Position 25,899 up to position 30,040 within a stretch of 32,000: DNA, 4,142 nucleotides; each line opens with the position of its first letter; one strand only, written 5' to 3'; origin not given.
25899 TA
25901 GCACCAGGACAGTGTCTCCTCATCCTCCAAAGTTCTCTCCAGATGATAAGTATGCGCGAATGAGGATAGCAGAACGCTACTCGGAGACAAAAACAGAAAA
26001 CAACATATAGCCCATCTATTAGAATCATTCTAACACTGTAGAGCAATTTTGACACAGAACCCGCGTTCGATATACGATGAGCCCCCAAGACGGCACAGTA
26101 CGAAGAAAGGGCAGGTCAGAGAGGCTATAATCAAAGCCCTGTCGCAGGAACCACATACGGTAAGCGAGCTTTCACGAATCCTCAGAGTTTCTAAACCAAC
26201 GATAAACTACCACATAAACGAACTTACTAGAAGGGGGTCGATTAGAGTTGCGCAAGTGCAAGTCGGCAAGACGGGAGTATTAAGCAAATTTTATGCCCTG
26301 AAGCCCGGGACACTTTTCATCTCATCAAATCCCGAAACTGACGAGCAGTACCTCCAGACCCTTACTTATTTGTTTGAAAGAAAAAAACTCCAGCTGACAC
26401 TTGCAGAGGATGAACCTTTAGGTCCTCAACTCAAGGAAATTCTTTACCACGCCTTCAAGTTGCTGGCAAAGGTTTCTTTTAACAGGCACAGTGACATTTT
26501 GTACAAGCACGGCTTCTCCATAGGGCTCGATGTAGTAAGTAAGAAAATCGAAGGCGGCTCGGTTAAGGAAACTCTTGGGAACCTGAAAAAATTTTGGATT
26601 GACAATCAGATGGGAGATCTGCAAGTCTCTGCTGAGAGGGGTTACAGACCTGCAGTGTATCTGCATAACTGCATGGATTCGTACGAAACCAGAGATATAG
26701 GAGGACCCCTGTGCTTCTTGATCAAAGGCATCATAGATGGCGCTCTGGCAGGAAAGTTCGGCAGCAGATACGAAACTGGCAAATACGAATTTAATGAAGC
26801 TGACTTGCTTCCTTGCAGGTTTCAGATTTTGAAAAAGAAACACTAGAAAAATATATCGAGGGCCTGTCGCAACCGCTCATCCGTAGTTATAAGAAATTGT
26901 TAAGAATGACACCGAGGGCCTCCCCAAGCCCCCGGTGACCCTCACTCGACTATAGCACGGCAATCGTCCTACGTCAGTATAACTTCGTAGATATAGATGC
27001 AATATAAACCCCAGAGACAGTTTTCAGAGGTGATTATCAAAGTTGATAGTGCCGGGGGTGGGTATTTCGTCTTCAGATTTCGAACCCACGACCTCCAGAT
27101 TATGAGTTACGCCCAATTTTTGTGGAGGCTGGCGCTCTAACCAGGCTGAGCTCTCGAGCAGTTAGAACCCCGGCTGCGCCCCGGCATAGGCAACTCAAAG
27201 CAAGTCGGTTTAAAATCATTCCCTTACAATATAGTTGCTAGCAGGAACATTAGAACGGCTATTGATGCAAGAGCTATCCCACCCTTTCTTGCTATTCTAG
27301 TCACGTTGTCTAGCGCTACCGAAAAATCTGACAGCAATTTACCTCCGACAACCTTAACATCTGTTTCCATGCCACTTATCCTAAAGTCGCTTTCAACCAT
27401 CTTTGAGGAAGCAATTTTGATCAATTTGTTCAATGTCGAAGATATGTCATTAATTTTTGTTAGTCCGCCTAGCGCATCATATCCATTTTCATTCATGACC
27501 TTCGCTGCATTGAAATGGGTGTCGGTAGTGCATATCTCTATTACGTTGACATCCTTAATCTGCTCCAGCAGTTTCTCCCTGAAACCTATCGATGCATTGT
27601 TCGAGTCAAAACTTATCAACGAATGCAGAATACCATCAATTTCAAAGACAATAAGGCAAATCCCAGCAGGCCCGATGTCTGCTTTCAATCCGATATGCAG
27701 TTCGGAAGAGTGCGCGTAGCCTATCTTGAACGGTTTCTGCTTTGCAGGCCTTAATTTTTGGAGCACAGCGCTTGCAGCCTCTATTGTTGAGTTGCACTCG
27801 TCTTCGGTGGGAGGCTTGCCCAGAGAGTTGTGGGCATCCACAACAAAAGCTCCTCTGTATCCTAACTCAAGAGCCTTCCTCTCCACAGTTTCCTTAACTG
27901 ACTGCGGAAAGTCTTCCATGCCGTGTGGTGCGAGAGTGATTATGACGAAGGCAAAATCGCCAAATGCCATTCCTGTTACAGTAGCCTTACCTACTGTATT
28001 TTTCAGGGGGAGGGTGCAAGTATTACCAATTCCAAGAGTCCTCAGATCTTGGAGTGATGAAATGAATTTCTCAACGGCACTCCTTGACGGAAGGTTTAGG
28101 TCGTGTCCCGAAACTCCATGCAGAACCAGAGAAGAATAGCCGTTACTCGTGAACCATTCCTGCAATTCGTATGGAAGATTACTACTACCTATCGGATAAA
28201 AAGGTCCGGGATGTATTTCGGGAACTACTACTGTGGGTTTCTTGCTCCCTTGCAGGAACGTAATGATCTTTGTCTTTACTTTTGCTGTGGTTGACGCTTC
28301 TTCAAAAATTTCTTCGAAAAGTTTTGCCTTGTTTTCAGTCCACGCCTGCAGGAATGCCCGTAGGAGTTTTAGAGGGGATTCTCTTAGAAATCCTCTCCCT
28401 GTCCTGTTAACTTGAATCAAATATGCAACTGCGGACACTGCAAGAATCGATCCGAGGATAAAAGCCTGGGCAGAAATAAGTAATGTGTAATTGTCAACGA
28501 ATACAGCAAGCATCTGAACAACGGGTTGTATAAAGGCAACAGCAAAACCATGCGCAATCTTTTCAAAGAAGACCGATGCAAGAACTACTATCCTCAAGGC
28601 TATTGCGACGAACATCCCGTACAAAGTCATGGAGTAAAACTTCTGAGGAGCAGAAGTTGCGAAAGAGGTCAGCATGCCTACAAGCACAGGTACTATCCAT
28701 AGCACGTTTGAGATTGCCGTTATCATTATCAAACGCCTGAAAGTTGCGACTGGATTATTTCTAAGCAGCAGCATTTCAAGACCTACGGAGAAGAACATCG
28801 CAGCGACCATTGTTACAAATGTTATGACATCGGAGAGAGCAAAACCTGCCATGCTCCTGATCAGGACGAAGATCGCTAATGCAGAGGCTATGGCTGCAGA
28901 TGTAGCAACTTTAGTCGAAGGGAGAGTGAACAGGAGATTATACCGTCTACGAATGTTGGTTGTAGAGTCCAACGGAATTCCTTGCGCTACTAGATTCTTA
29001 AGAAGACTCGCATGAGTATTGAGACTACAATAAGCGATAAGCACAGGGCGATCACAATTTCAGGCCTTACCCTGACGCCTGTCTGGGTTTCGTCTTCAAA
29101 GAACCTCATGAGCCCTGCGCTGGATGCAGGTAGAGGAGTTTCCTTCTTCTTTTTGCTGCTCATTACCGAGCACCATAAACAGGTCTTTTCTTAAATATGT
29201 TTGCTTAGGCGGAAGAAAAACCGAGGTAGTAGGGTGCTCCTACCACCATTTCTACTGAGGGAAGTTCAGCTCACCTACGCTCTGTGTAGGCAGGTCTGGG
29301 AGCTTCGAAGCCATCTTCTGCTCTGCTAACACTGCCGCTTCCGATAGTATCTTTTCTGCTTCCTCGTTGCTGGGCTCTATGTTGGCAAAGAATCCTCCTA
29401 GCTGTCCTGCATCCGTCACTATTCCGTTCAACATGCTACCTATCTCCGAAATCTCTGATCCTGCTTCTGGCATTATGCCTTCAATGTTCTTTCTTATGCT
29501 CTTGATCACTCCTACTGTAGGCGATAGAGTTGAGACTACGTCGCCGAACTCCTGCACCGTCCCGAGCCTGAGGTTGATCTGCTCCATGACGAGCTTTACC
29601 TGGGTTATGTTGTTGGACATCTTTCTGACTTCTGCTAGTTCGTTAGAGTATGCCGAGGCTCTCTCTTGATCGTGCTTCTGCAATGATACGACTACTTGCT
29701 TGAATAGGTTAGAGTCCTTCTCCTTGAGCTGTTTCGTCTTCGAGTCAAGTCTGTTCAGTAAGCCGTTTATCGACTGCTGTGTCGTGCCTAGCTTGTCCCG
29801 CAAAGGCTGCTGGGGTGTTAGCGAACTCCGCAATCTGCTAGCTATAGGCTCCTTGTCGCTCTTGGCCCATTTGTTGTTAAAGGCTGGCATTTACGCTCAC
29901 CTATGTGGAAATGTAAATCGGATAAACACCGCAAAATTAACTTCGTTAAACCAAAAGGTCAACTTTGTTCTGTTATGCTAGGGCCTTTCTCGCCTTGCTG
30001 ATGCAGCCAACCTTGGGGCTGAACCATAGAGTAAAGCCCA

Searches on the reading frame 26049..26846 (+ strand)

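Call 48: search_protein_families(library=padloc, proteins=[window:26049-26846:+], max_evalue=0.001)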
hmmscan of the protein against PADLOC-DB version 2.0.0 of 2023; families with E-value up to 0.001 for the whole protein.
window:26049-26846:+ (265 aa): 7 families
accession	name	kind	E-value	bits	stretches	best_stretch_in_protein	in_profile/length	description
PDLC01438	Csa3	-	2.8e-07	28.9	1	20-109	146-217/305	"CAS-I,CAS-II,CAS-III,CAS-IV,CAS-V,CAS-VI; associated_signaling"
PDLC01720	Csa3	-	5.2e-07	28.2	1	23-89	26-93/118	Csa3_1_CAS-I-II-III-IV-V-VI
PDLC01848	CARF3--CARF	-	2.3e-05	22.1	1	24-76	139-189/197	-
PDLC01849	CARF3--CARF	-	0.00016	19.4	1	24-78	140-194/197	-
PDLC01853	CARF3--CARF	-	0.00025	18.8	1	22-69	142-188/209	-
PDLC01044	Csa3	-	0.00027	18.9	1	27-68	141-181/194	Type I-A associated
PDLC01879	CARF3--CARF_TM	-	0.00083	17.1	0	34-86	169-211/222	-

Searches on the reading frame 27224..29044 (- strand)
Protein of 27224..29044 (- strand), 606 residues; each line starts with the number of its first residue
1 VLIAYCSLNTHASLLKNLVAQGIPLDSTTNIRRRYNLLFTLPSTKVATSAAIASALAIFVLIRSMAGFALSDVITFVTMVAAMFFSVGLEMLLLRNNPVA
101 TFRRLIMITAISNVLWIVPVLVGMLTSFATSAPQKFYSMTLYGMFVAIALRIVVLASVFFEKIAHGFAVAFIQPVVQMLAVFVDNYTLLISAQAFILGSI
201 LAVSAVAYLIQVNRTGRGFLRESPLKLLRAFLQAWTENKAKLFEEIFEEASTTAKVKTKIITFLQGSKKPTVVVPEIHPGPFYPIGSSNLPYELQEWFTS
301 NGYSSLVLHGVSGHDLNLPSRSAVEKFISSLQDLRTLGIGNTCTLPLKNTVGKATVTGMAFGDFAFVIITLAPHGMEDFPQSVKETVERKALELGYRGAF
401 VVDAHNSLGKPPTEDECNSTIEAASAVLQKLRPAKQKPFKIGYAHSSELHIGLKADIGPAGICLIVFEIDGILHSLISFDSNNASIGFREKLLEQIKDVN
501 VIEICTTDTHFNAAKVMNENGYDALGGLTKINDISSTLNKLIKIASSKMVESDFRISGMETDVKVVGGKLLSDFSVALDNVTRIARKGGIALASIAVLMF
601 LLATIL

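Call 10: search_protein_families(library=pfam, proteins=[window:27224-29044:-], max_evalue=0.001)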
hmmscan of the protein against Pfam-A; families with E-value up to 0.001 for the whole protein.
window:27224-29044:- (606 aa): 1 family
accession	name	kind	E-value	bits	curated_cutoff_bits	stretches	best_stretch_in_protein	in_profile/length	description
PF09843.14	DUF2070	-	4.4e-108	362.5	30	1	32-601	2-559/561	Predicted membrane protein (DUF2070)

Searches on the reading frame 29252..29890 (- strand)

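Call 48: search_protein_families(library=padloc, proteins=[window:29252-29890:-], max_evalue=0.001)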
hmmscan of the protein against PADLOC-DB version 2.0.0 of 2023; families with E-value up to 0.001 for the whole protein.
window:29252-29890:- (212 aa): 2 families
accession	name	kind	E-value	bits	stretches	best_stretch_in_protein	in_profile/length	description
PDLC04887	PDC-S06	-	0.00047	16.8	1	36-115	367-449/790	-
PDLC02722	PbeC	-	0.0006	16.6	1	29-158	375-508/643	PbeC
